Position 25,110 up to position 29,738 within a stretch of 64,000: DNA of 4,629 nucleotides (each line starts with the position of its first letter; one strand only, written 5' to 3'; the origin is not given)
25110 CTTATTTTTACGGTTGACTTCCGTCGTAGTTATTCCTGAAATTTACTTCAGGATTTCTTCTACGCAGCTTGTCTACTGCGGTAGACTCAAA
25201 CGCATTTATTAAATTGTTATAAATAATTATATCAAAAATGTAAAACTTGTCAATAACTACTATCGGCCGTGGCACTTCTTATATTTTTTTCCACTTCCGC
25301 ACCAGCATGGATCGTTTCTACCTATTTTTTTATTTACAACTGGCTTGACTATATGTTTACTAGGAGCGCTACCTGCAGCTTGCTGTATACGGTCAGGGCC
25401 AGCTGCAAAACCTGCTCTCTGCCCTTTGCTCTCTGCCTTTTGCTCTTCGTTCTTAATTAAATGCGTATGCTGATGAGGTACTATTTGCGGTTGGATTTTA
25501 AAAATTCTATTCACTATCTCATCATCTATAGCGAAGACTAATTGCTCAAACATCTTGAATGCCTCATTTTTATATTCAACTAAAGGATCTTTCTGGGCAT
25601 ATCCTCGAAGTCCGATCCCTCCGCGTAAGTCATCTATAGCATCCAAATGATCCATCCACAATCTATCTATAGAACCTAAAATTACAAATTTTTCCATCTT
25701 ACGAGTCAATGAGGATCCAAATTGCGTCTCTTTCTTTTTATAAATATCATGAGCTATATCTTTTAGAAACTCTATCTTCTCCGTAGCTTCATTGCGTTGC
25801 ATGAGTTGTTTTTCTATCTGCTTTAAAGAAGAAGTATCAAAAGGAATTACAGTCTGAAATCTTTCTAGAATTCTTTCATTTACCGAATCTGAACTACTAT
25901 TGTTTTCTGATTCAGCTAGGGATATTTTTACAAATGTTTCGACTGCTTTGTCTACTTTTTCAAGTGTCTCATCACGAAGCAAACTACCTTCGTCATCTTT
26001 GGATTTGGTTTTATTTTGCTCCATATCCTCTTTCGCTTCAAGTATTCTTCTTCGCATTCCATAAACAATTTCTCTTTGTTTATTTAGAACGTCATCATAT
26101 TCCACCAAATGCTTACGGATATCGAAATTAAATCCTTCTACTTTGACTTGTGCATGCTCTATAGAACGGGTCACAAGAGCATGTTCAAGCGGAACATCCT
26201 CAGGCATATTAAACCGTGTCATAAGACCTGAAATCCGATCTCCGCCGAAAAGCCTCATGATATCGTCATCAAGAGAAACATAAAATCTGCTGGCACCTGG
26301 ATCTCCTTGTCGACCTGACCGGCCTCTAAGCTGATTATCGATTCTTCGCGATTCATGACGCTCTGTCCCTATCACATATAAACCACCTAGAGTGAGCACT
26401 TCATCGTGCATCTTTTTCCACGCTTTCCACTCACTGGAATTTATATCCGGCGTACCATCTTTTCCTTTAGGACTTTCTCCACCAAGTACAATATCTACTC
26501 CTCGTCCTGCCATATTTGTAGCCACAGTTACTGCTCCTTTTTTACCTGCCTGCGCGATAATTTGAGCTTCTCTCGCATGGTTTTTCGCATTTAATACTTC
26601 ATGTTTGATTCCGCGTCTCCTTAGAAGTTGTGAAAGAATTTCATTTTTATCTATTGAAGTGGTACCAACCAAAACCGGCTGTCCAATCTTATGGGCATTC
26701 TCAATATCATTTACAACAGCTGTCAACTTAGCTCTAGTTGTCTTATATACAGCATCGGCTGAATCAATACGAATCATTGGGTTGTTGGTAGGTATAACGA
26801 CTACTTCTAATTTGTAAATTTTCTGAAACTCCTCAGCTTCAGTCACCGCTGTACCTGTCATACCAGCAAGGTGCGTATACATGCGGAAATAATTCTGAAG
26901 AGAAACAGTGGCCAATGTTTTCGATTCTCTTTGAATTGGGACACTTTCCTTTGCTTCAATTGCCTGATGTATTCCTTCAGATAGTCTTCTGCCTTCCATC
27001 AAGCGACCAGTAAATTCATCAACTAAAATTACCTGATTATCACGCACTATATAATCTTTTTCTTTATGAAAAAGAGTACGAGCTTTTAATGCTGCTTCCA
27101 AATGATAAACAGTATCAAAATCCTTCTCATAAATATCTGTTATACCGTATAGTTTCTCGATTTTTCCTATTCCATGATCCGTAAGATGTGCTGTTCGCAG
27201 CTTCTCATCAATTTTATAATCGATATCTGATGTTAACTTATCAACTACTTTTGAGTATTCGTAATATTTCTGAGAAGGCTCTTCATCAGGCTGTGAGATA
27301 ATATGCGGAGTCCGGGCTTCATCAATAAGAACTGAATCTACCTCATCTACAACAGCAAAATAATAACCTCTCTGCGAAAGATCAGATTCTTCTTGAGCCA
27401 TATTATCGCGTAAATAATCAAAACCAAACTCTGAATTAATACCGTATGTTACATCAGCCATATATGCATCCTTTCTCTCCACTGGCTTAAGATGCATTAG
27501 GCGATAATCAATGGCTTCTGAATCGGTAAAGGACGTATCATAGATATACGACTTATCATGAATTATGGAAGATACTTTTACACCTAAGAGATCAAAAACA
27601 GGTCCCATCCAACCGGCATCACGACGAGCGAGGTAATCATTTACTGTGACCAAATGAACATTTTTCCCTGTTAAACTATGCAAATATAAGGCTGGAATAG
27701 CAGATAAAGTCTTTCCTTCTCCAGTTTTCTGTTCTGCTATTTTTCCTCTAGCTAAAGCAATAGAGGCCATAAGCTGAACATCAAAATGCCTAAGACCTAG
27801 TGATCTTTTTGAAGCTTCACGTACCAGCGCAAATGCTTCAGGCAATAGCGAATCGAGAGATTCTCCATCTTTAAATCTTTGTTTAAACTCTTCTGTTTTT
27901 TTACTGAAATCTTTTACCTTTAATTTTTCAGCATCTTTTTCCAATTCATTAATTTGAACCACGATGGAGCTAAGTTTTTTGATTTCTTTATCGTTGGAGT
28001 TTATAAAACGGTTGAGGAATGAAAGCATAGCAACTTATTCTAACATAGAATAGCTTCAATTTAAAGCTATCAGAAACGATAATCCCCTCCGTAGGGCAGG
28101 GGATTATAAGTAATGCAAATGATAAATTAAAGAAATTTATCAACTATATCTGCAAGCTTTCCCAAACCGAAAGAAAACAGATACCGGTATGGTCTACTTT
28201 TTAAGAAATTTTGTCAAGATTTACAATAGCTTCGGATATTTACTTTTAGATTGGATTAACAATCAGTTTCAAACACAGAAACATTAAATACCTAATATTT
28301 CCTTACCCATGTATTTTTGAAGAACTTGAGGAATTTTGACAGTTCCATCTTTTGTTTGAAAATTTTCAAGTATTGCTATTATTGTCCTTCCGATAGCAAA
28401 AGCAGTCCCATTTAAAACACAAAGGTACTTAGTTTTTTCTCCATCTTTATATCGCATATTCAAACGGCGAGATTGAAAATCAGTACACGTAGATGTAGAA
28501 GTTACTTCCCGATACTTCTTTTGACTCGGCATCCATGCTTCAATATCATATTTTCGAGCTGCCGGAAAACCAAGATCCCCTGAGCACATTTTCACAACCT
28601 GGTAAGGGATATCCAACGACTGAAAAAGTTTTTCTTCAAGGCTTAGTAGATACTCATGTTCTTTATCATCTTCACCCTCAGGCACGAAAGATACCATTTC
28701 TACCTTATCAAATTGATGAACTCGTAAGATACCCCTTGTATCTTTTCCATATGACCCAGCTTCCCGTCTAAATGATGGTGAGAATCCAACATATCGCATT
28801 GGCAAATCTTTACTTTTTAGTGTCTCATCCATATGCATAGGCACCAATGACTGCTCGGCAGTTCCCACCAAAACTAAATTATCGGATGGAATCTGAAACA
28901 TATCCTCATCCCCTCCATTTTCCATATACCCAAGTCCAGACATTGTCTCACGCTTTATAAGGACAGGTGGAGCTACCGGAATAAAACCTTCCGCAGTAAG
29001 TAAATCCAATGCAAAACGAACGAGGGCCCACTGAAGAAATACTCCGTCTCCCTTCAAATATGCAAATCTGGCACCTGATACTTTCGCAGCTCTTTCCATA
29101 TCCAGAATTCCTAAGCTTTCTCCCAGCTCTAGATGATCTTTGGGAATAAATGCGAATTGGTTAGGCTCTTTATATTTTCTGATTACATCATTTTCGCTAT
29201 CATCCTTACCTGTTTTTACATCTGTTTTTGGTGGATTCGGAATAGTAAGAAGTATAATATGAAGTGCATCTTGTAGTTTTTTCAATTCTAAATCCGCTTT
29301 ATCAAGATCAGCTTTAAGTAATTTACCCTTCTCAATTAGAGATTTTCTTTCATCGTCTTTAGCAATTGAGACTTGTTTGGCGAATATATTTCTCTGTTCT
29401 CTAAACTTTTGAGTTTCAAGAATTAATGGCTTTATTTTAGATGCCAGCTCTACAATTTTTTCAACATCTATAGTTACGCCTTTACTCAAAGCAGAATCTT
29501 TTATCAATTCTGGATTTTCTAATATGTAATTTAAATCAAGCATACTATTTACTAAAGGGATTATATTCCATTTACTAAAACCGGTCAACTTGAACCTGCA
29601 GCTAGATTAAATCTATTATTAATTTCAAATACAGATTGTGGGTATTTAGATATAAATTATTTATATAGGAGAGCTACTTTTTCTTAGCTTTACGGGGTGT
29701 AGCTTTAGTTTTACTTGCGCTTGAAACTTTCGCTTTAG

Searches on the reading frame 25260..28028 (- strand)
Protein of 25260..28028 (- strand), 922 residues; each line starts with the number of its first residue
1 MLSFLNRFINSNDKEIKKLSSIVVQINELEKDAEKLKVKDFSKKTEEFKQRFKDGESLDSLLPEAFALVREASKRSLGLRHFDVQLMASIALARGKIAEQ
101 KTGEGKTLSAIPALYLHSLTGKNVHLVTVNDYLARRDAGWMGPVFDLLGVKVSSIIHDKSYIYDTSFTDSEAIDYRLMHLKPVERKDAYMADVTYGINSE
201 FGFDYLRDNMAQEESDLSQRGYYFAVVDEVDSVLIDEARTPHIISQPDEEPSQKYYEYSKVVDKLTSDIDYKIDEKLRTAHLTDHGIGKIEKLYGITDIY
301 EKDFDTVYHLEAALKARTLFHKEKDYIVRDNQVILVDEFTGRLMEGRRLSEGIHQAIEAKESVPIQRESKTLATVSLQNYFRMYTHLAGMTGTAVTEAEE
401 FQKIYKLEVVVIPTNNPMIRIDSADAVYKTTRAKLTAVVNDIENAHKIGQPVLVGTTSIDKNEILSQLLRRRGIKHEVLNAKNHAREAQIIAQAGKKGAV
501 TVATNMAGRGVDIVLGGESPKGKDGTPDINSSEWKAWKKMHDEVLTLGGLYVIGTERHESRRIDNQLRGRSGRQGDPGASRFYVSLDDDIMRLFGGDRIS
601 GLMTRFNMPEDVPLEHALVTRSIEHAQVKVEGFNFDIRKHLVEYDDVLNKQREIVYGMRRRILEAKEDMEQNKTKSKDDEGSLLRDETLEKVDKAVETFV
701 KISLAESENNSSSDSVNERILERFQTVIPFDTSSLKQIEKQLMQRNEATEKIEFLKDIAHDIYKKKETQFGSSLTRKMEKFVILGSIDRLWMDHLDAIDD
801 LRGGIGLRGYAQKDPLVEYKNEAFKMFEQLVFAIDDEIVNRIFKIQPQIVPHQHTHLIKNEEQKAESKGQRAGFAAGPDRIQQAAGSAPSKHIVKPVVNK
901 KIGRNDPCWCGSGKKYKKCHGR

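Call 10: search_protein_families(library=ncbifam, proteins=[window:25260-28028:-])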
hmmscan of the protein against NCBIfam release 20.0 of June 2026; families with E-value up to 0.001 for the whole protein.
window:25260-28028:- (922 aa): 15 families
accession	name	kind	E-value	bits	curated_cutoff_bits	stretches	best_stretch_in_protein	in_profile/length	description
NF009538.1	PRK12904.1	equivalog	0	1070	814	1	8-846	6-812/814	preprotein translocase subunit SecA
TIGR00963.1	secA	equivalog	5.8e-301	1000.4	800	1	26-832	1-785/787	preprotein translocase subunit SecA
NF006630.0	PRK09200.1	subfamily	1.4e-258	860.1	862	2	10-517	8-496/789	preprotein translocase subunit SecA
TIGR04397.1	SecA2_Bac_anthr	exception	1.3e-242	807.3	1085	2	9-518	5-495/774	accessory Sec system translocase SecA2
NF009536.0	PRK12901.1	equivalog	3.3e-240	800.3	1493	3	299-519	483-703/1118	preprotein translocase subunit SecA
TIGR03714.1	secA2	equivalog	3.1e-207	690.4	930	2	12-517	2-492/762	accessory Sec system translocase SecA2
NF012136.0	SecA2_Lm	equivalog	4.8e-188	626.7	1100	1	14-830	9-753/776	accessory Sec system translocase SecA2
TIGR04221.1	SecA2_Mycobac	equivalog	5.4e-181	603.6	725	2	9-697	10-654/762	accessory Sec system translocase SecA2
NF004088.0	PRK05590.1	equivalog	9.4e-10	39.1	140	1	897-922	139-165/166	hypothetical protein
NF002592.0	PRK02250.1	equivalog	1.6e-09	38.1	158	1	892-921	138-167/167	hypothetical protein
TIGR04102.1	SWIM_PBPRA1643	hypoth_equivalog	2.8e-07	30.9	68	1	897-920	84-107/108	PBPRA1643 family SWIM/SEC-C metal-binding motif protein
NF007704.0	PRK10396.1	equivalog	4.5e-07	30.1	149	1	893-919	191-218/221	hypothetical protein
NF002449.0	PRK01617.1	equivalog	1.1e-06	29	141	1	898-922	130-154/154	hypothetical protein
NF001213.0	PRK00183.1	equivalog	5.5e-06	26.5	158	1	893-920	125-152/157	hypothetical protein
NF008970.0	PRK12318.1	equivalog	3.1e-05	23.4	267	1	902-920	1-19/291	methionyl aminopeptidase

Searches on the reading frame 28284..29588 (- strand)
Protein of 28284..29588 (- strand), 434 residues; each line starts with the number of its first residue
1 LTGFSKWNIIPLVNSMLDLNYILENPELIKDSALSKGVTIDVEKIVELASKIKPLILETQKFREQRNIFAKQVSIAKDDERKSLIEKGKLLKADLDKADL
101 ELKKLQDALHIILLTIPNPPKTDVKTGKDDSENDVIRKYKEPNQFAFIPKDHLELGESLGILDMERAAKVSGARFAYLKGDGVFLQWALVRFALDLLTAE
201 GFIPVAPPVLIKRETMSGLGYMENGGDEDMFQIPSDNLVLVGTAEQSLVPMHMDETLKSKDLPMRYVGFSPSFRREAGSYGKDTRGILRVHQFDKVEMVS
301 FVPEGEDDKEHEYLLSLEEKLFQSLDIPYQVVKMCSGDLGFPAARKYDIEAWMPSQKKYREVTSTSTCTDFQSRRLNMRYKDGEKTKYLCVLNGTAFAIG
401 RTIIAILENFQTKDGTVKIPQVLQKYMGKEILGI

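Call 10: search_protein_families(library=ncbifam, proteins=[window:28284-29588:-])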
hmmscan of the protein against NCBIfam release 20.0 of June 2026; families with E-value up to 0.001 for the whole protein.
window:28284-29588:- (434 aa): 6 families
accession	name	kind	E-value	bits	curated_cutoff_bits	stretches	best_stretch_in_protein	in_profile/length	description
TIGR00414.1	serS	equivalog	1.7e-141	472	301.65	1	16-427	1-418/418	serine--tRNA ligase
TIGR00418.1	thrS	equivalog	7.6e-11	41.6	383.65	1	128-335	150-352/565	threonine--tRNA ligase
TIGR00408.1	proS_fam_I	equivalog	1.4e-07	30.9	437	1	236-405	98-262/475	proline--tRNA ligase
NF003211.1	PRK04173.1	equivalog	3.2e-07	29.6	312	1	262-414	188-346/454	glycine--tRNA ligase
NF003068.0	PRK03991.1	equivalog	3.1e-05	22.6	484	1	150-332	197-376/613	threonine--tRNA ligase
NF002120.0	PRK00960.1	equivalog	5.9e-05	21.8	611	1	254-367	327-451/518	serine--tRNA ligase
